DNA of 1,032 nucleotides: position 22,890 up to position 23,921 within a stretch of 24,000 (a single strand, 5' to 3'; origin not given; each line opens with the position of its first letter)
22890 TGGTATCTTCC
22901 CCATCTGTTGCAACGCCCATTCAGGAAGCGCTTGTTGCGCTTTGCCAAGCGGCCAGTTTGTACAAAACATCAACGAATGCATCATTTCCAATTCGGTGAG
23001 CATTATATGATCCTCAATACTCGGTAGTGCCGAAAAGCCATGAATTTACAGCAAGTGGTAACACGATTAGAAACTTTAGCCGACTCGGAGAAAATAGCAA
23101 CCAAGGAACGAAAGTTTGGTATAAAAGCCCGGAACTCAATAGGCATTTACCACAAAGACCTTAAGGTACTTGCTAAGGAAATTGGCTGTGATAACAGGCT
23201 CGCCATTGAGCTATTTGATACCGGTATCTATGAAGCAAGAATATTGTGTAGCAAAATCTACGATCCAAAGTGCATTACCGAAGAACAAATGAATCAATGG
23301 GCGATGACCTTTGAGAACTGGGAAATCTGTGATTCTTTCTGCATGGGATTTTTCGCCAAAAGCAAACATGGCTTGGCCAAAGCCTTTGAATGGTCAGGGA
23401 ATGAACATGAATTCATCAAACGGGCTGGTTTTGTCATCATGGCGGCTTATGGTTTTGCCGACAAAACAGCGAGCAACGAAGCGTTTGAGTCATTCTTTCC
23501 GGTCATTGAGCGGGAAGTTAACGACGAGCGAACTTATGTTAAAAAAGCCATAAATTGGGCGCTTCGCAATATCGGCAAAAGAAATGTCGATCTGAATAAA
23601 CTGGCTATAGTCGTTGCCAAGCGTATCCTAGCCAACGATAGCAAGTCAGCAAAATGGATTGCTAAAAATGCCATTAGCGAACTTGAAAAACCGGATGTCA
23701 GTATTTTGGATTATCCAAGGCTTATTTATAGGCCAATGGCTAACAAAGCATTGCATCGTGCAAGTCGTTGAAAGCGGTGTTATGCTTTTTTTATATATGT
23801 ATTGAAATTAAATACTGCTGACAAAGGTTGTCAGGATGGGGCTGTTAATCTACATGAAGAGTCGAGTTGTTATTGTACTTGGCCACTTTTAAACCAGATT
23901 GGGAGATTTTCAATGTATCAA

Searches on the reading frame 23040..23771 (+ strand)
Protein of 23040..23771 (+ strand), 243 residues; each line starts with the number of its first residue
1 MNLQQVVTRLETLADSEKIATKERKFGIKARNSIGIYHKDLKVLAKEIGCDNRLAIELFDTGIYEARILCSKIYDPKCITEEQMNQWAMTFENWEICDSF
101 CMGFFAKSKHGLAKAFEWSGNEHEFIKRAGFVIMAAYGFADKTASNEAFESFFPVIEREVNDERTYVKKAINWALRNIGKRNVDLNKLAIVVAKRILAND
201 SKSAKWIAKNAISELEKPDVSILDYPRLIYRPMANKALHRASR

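Call 27: search_protein_families(library=pfam, proteins=[window:23040-23771:+], max_evalue=0.01)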
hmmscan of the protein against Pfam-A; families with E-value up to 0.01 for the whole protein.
window:23040-23771:+ (243 aa): 1 family
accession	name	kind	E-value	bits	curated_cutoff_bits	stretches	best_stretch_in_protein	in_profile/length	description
PF08713.17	DNA_alkylation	-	9.5e-28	97.8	21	1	8-213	3-211/213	DNA alkylation repair enzyme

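Call 29: find_encoding_contigs(protein=window:23040-23771:+, flank=10000, max_places=6)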
Protein window:23040-23771:+ (243 aa): no gene with exactly this product is on record in the collection.
